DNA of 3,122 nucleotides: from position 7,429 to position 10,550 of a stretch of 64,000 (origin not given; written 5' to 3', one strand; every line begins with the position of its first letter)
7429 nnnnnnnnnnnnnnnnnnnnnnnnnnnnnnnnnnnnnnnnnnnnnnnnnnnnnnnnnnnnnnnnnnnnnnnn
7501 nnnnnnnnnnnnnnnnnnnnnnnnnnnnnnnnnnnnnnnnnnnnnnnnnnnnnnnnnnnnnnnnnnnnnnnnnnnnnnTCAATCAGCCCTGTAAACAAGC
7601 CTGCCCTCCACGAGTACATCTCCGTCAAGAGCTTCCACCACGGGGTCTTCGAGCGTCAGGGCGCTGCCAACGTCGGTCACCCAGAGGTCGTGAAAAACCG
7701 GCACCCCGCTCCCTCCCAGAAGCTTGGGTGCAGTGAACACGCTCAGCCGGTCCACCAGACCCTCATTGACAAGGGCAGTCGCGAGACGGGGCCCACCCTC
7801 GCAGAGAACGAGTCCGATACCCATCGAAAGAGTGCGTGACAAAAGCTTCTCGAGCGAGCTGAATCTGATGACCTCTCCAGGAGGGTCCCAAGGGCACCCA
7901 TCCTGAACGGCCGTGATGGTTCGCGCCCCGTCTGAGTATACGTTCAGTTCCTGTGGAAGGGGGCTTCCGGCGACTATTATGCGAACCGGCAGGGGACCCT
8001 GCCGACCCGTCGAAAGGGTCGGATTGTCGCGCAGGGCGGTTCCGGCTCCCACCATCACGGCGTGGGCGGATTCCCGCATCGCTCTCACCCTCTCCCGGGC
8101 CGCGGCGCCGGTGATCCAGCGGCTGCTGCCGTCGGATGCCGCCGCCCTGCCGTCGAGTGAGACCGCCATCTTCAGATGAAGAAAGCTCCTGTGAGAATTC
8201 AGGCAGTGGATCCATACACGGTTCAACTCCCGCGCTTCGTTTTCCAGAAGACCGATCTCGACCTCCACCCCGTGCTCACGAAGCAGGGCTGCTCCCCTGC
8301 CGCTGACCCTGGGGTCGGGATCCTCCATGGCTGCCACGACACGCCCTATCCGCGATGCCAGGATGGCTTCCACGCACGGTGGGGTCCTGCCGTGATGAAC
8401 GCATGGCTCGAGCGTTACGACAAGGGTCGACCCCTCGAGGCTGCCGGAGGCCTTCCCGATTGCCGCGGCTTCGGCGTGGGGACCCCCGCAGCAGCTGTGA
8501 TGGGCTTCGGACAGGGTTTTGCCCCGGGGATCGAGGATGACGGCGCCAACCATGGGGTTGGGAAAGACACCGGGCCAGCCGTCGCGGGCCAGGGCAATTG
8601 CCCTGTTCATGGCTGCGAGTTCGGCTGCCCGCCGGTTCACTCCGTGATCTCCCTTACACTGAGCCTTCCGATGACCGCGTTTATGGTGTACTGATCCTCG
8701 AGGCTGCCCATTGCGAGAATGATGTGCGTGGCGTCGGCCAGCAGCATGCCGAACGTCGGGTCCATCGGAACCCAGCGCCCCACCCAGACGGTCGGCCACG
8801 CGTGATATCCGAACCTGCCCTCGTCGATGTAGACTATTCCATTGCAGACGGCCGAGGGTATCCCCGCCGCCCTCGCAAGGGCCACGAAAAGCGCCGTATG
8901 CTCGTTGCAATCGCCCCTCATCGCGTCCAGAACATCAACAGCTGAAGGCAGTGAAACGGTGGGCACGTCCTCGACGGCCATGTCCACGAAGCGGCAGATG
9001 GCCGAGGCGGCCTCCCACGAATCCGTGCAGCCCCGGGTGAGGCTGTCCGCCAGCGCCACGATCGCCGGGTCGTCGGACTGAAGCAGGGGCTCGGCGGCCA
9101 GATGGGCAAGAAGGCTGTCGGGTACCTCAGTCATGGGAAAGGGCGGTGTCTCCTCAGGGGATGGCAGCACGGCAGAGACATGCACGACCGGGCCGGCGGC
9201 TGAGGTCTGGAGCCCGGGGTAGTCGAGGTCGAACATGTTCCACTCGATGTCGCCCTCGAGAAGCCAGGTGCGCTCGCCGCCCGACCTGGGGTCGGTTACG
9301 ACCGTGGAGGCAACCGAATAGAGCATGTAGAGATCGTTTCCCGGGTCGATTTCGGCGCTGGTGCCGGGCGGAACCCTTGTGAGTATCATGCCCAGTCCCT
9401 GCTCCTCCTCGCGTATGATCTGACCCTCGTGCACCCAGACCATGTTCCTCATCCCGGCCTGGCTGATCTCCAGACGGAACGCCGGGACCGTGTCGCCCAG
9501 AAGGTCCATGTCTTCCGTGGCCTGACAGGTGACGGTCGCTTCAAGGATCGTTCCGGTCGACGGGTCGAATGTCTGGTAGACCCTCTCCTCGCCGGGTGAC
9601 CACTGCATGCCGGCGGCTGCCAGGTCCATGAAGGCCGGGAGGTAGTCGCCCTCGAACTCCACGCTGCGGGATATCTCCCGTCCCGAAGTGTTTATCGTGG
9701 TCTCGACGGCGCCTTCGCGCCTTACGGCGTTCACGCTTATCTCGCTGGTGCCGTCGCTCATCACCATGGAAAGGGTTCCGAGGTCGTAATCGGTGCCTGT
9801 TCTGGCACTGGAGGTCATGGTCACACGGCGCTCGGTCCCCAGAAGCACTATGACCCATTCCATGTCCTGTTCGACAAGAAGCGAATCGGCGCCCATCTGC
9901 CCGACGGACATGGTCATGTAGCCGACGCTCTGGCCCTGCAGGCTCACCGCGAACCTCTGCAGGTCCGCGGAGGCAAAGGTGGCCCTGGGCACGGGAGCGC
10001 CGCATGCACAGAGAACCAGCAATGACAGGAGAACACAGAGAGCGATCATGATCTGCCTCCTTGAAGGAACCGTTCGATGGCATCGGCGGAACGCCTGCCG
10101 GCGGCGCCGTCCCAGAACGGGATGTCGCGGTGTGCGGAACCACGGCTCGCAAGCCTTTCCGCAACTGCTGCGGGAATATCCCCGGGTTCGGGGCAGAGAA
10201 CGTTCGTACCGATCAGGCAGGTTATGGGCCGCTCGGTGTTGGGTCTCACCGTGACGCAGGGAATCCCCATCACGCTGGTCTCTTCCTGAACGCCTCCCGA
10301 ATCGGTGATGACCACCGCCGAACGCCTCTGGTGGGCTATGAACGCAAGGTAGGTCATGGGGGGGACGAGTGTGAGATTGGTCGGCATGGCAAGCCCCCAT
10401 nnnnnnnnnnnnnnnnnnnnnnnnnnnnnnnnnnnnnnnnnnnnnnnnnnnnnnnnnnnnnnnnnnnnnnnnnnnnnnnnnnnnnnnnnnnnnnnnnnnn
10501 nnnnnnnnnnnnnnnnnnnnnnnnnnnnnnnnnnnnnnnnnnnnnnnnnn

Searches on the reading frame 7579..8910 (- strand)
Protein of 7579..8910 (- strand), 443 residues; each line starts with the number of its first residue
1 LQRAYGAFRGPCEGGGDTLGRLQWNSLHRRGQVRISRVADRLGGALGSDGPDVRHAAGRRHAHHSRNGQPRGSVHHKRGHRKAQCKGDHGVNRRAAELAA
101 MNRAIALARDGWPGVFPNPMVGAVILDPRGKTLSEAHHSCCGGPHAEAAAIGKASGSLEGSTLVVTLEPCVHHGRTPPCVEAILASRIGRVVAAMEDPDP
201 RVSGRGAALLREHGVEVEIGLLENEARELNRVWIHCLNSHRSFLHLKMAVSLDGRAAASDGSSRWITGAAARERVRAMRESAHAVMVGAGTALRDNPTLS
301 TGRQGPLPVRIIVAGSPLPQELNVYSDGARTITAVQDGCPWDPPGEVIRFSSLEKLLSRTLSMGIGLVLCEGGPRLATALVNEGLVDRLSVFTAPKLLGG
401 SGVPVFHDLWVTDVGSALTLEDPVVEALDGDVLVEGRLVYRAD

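Call 42: search_protein_families(library=pfam, proteins=[window:7579-8910:-], max_evalue=0.0001)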
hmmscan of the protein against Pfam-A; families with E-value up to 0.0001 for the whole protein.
window:7579-8910:- (443 aa): 3 families
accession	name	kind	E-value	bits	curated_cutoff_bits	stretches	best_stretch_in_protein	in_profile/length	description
PF01872.23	RibD_C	-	4.8e-34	118.3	24.1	1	243-433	2-196/197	RibD C-terminal domain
PF00383.29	dCMP_cyt_deam_1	-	1.3e-14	54.3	25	1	99-195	6-102/102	Cytidine and deoxycytidylate deaminase zinc-binding region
PF14437.12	MafB19-deam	-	3.9e-05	24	27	1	144-200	51-106/142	MafB19-like deaminase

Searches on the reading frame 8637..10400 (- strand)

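Call 42: search_protein_families(library=pfam, proteins=[window:8637-10400:-], max_evalue=0.0001)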
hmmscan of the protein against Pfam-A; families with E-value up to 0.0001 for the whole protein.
window:8637-10400:- (587 aa): 1 family
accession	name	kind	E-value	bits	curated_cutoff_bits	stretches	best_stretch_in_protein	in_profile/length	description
PF01841.26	Transglut_core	-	6.6e-18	65.4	23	1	449-548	2-108/108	Transglutaminase-like superfamily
